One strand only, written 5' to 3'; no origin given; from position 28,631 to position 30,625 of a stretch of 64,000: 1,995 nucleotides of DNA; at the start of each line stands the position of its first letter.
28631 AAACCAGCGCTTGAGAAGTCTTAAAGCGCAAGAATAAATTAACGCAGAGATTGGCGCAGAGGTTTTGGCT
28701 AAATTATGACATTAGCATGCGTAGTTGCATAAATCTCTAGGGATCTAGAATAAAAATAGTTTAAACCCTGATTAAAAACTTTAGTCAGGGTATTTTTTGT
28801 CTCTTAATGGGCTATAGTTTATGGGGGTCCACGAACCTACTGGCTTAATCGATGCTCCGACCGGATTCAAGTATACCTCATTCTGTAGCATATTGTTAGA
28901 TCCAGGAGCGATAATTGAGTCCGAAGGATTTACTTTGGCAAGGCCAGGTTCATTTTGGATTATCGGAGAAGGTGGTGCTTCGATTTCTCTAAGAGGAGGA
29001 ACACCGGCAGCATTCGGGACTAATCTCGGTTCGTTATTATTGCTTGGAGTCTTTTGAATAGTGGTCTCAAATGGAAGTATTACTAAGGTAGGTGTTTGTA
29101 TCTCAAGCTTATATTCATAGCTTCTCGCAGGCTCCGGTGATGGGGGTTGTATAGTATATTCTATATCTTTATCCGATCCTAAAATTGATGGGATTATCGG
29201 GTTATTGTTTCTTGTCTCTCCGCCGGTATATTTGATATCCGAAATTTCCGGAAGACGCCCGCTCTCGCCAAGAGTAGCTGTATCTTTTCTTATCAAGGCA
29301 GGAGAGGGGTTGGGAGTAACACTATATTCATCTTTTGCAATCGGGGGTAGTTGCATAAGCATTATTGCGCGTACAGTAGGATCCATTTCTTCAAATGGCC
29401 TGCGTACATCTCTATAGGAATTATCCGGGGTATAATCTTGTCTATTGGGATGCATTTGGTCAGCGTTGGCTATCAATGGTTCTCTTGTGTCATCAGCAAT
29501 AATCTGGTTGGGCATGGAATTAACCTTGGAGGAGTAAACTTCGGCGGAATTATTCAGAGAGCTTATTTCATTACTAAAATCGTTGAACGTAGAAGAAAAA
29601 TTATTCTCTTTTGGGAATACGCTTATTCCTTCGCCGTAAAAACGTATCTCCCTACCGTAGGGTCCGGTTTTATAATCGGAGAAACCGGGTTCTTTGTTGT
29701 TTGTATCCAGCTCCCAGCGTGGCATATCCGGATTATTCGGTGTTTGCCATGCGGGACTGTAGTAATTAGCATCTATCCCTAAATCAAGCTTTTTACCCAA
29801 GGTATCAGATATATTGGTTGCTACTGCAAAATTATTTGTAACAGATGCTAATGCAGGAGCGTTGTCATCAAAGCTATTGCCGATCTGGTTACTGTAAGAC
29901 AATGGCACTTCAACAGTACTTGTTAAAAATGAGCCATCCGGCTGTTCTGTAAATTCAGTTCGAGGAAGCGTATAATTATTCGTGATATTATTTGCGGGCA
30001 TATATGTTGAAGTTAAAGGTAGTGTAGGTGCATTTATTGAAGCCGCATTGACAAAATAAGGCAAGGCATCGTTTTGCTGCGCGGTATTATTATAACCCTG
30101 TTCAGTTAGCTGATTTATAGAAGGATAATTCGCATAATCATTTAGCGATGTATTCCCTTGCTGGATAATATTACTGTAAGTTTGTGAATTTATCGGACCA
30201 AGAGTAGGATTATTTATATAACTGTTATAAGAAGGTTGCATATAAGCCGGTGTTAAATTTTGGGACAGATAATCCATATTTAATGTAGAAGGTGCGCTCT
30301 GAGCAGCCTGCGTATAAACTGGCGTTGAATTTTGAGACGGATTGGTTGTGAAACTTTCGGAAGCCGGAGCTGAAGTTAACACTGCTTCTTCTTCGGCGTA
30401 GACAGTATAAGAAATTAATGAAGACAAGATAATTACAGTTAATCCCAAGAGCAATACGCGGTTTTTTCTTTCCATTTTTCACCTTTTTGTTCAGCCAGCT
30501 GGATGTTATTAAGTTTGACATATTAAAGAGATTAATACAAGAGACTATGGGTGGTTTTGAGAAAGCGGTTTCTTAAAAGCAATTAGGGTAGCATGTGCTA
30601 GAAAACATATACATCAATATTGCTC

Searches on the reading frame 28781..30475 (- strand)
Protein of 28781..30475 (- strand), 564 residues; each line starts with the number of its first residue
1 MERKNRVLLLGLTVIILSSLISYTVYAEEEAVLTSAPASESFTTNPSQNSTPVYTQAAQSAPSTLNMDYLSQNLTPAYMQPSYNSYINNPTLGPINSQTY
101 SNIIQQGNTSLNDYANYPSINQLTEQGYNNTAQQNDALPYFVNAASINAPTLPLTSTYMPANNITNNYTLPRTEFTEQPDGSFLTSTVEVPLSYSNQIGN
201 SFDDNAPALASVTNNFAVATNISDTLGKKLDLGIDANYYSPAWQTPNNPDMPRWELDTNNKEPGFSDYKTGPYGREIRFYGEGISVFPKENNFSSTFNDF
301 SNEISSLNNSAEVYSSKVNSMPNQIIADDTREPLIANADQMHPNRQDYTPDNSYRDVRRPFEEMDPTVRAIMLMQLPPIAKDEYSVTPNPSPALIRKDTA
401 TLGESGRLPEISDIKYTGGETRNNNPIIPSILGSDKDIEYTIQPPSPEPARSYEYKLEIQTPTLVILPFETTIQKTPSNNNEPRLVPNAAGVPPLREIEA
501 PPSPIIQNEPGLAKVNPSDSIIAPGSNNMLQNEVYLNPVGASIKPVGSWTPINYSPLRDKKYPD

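Call 6: search_protein_families(library=pfam, proteins=[window:28781-30475:-], max_evalue=0.01)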
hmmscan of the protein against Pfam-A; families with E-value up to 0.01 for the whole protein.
window:28781-30475:- (564 aa): 0 families

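Call 7: search_protein_families(library=ncbifam, proteins=[window:28781-30475:-], max_evalue=1)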
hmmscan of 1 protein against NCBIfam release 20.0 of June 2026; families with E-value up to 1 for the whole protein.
window:28781-30475:- (564 aa): 2 families
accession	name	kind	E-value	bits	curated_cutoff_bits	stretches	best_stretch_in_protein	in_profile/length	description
NF038309.1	HisXaaSer_A3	equivalog_domain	0.044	13.6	65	1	4-30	22-48/81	His-Xaa-Ser repeat protein HxsA3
TIGR04527.1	mycoplas_twoTM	subfamily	0.17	11.5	125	1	280-325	25-70/248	MG_279/MG_280 family protein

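Call 11: find_homologous_proteins(query=window:28781-30475:-, max_evalue=0.001)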
Query window:28781-30475:- (564 aa): 1 proteins with E <= 0.001 among 8000 candidates.
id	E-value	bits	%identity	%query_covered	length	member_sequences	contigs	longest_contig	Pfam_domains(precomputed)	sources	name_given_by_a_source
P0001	0.0e+0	1243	100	100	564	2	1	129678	-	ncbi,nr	ncbi:MAG: hypothetical protein NTZ63_05575 [Candidatus Omnitrophica bacterium]|nr:hypothetical prote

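Call 19: search_solved_structures(query=window:28781-30475:-, max_evalue=10)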
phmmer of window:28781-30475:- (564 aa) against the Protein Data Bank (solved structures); distinct sequences matched with E-value up to 10: 0.

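Call 20: search_protein_families(library=pfam, proteins=[window:28781-30475:-], max_evalue=10)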
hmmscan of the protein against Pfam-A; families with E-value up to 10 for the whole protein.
window:28781-30475:- (564 aa): 0 families

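Call 32: find_encoding_contigs(protein=P0001, flank=10000, max_places=6)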
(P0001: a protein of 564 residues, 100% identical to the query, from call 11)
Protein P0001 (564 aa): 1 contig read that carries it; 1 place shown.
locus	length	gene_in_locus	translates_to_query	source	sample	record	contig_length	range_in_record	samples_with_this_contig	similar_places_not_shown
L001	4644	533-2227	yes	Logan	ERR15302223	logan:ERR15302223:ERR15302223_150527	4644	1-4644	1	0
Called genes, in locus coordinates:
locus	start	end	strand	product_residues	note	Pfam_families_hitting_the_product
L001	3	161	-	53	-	?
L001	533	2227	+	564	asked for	-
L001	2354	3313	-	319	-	PF04055:Radical_SAM (weak)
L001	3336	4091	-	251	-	PF00535:Glycos_transf_2, PF13641:Glyco_tranf_2_3 (weak)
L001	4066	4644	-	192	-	?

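Call 34: search_protein_representatives(protein=window:28781-30475:-)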
Query: 564 residues. Proteins with E-value up to 0.001 (for the whole library): 1; up to 1e-10: 1; up to 1e-30: 1. The best 1 are listed.
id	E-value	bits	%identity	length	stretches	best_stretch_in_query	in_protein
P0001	0.0e+00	1243.0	100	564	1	1-564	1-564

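Call 44: search_protein_families(library=phrogs, proteins=[window:28781-30475:-], max_evalue=1)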
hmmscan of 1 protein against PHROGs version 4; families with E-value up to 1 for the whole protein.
window:28781-30475:- (564 aa): 0 families

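Call 45: predict_structure(protein=window:28781-30475:-)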
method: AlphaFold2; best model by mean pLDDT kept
length: 564 residues; sequences in the alignment: 1
mean_pLDDT: 37.0   pTM: 0.19
mean pLDDT of the five models: 37.0, 31.3, 30.3, 29.5, 24.7
residues with pLDDT >= 90: 4; 70-90: 18; 50-70: 10; < 50: 532
segments of 3 or more residues with pLDDT < 50: 30-368, 370-404, 406-493, 495-564
pLDDT, mean of each block of 10 residues (from residue 1): 79 87 62 41 32 28 29 30 30 38 42 40 39 31 27 27 28 38 35 27 28 26 31 31 31 35 38 41 36 38 38 37 30 31 34 43 47 39 32 32 40 35 36 36 40 37 35 34 37 41 40 32 31 34 36 37 42
secondary structure, 60 per line:
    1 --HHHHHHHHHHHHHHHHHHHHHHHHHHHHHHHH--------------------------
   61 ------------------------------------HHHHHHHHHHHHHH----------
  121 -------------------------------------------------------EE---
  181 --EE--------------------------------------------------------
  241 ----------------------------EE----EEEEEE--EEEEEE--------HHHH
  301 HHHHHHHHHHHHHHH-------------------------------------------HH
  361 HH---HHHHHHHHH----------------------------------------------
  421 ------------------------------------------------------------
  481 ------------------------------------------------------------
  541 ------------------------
elements in order: H3-34 H97-110 E275-280 E283-288 H297-315 H359-362 H366-374
